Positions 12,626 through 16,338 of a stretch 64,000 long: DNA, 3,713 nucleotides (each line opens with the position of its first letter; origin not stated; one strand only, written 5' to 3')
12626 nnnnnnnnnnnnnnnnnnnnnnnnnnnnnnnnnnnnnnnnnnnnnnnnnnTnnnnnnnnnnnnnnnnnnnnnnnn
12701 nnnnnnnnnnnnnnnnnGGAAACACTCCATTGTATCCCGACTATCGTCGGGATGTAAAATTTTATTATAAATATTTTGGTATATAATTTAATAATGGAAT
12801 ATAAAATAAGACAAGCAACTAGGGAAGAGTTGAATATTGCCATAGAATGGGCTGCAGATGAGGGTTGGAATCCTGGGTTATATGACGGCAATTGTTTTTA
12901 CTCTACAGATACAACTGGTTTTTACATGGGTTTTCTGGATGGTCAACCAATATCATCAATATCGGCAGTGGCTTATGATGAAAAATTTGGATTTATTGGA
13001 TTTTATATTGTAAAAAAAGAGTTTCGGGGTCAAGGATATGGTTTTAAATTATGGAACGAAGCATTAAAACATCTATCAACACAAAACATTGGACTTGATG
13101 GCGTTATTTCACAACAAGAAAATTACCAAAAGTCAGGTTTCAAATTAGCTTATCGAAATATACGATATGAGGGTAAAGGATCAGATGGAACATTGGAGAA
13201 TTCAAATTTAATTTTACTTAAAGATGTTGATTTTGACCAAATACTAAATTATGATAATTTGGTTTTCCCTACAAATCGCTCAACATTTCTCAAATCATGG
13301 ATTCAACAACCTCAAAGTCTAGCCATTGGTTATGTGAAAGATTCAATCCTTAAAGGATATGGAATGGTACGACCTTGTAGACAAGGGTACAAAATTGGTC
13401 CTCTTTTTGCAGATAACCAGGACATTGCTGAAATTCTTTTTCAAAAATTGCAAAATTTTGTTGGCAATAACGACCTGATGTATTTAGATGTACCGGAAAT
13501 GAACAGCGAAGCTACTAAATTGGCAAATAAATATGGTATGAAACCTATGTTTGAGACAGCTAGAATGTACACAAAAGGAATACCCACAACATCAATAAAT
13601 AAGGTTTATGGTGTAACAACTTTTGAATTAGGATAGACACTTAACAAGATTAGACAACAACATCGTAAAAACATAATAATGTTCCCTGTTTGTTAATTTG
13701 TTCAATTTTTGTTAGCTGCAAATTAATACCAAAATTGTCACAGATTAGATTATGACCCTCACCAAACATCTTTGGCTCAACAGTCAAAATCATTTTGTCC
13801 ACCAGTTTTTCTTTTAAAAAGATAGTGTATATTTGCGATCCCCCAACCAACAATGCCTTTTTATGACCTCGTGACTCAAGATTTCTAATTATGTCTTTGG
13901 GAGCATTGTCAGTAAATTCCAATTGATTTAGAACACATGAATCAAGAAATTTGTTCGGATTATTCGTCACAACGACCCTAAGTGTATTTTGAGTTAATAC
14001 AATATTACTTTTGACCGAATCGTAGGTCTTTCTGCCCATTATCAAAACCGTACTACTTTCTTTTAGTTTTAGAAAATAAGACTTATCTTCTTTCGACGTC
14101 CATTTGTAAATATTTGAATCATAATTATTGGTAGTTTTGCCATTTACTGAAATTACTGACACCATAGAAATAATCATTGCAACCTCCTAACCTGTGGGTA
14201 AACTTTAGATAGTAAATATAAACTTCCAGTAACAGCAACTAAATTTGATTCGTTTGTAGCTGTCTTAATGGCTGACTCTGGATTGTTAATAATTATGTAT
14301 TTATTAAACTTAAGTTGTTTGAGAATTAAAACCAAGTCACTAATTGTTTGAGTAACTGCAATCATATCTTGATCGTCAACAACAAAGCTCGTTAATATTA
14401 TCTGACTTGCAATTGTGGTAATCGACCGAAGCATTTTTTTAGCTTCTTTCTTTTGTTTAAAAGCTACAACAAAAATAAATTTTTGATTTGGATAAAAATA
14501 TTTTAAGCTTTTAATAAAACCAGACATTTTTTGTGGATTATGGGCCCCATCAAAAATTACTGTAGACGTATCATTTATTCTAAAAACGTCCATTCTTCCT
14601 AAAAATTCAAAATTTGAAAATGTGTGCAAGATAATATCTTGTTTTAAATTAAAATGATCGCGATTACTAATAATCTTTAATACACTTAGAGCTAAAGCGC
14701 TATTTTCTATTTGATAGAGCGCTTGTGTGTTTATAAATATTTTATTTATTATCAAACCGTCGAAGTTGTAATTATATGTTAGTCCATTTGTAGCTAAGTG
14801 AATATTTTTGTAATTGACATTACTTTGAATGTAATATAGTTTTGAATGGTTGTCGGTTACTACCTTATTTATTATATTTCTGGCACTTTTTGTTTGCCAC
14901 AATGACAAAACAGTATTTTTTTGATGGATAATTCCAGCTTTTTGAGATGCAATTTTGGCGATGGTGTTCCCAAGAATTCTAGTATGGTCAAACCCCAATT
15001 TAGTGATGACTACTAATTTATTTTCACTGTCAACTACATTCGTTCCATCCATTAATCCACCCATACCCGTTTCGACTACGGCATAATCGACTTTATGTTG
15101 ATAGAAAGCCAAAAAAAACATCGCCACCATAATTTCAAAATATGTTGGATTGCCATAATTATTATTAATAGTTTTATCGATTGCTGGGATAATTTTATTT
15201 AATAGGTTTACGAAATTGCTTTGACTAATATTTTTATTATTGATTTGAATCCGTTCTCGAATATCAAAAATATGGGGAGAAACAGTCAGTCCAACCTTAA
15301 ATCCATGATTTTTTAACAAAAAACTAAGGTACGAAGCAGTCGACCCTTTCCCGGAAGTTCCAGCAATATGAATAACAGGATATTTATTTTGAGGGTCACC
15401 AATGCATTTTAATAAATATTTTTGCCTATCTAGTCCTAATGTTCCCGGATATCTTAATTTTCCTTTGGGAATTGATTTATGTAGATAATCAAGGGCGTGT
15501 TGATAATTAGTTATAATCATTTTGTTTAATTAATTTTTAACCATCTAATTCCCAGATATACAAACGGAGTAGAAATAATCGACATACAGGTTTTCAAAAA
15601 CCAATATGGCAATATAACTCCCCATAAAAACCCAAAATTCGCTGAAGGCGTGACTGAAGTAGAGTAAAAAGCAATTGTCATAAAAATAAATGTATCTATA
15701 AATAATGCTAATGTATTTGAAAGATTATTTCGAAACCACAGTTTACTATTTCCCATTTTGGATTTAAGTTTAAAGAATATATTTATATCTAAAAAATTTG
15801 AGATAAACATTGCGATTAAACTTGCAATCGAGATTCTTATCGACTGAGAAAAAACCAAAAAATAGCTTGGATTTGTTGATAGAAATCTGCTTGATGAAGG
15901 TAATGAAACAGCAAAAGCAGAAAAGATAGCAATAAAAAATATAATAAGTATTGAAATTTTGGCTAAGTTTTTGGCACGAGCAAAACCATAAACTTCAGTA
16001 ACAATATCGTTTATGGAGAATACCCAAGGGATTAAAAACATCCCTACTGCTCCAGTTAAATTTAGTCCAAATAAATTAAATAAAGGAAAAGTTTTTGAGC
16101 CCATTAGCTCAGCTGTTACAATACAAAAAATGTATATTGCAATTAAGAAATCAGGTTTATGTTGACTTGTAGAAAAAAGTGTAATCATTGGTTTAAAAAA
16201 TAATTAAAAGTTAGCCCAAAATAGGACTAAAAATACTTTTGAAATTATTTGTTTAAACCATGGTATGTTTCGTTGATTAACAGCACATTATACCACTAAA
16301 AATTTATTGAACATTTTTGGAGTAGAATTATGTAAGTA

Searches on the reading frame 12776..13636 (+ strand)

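Call 80: search_protein_families(library=pfam, max_evalue=0.001, proteins=[window:12776-13636:+])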
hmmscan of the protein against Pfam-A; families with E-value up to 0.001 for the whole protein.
window:12776-13636:+ (286 aa): 4 families
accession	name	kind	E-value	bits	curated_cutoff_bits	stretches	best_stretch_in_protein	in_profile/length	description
PF18014.7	Acetyltransf_18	-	1.5e-33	115.6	22.7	1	156-279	1-124/124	Acetyltransferase (GNAT) domain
PF00583.31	Acetyltransf_1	-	7e-11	42.9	20.7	1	30-105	15-93/116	Acetyltransferase (GNAT) family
PF13673.13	Acetyltransf_10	-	2.1e-08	34.6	23.6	1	53-125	37-110/128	Acetyltransferase (GNAT) domain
PF13508.13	Acetyltransf_7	-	8.6e-06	26.5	27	1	49-123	5-83/84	Acetyltransferase (GNAT) domain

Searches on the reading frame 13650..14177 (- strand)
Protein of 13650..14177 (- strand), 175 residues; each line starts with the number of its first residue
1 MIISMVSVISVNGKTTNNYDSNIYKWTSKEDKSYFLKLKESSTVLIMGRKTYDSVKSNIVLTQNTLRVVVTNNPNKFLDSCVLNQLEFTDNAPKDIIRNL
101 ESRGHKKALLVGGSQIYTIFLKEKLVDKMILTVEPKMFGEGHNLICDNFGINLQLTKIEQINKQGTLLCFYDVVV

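Call 80: search_protein_families(library=pfam, max_evalue=0.001, proteins=[window:13650-14177:-])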
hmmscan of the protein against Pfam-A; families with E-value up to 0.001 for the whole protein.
window:13650-14177:- (175 aa): 2 families
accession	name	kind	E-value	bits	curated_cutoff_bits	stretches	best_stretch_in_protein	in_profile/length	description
PF01872.23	RibD_C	-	4.4e-14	53.2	24.1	1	5-163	5-193/197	RibD C-terminal domain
PF00186.24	DHFR_1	-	2.3e-10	40.9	25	1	23-133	19-115/159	Dihydrofolate reductase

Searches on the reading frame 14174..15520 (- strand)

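Call 80: search_protein_families(library=pfam, max_evalue=0.001, proteins=[window:14174-15520:-])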
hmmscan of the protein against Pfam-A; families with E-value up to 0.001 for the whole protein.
window:14174-15520:- (448 aa): 2 families
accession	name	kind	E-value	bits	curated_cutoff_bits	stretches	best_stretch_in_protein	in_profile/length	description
PF02875.26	Mur_ligase_C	-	1.2e-10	42.8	28.4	1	308-433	1-126/127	Mur ligase, glutamate ligase domain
PF08245.18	Mur_ligase_M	-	4.4e-09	37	24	1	52-280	1-199/200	Mur ligase middle domain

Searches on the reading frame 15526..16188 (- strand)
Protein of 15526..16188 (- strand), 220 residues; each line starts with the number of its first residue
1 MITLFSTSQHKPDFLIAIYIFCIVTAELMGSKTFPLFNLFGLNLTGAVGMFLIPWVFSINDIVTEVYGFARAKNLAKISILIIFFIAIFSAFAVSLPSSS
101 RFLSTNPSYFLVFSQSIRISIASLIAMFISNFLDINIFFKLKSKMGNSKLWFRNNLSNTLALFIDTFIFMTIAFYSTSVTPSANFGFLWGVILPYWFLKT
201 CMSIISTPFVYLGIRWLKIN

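Call 80: search_protein_families(library=pfam, max_evalue=0.001, proteins=[window:15526-16188:-])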
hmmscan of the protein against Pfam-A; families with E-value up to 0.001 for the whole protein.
window:15526-16188:- (220 aa): 1 family
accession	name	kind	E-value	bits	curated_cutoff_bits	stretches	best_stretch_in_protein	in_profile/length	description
PF02592.20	Vut_1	-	3.5e-35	122.1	27.2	1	48-212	2-151/152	Putative vitamin uptake transporter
